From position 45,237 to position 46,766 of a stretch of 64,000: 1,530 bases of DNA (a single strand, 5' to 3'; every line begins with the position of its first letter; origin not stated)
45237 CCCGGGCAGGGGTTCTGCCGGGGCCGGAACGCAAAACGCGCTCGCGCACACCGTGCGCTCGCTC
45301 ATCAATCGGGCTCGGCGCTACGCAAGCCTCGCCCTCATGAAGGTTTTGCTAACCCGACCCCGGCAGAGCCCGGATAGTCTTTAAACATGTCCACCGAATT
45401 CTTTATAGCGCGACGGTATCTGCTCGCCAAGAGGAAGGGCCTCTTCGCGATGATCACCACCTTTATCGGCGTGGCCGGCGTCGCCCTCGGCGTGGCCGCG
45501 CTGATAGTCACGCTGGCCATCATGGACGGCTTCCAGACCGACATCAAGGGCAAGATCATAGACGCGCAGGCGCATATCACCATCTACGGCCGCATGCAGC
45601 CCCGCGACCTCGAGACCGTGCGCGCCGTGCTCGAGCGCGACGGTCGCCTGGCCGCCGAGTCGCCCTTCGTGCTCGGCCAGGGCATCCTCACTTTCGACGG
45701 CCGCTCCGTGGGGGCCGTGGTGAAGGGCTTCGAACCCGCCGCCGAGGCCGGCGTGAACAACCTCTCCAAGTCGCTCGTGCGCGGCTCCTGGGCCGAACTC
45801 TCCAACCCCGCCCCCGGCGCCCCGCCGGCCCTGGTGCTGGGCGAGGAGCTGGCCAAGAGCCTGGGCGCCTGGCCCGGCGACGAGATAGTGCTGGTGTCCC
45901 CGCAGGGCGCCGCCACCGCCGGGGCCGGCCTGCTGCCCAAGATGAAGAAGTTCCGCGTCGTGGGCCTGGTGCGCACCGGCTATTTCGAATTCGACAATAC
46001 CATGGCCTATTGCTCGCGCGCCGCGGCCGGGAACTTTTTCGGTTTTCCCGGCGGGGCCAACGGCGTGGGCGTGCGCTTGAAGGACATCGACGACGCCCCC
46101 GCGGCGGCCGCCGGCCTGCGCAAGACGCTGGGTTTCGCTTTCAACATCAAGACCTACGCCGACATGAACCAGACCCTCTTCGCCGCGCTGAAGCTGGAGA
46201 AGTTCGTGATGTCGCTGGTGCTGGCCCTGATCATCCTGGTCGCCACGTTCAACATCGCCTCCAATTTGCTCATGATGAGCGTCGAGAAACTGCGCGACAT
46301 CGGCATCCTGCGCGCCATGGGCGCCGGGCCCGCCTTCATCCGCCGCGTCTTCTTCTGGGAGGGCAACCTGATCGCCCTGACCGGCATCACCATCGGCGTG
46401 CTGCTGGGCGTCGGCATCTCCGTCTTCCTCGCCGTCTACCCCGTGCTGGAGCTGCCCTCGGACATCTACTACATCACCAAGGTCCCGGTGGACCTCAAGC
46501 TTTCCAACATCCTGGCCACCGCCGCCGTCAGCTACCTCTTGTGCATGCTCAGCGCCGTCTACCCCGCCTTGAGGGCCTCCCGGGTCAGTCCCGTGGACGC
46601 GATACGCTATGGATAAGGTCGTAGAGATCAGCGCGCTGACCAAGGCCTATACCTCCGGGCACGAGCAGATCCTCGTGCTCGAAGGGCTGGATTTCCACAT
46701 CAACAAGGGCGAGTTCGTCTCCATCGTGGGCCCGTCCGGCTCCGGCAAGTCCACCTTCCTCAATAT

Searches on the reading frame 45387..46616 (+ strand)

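Call 62: search_protein_families(library=pfam, proteins=[window:45387-46616:+], max_evalue=0.00001)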
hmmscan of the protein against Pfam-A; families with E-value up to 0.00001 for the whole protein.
window:45387-46616:+ (409 aa): 2 families
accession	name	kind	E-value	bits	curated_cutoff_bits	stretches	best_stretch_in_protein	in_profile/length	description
PF12704.14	MacB_PCD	-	2.3e-18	67.7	27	1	25-246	1-206/207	MacB-like periplasmic core domain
PF02687.27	FtsX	-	1.5e-17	64.2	25.5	1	277-402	2-120/120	FtsX-like permease C-terminal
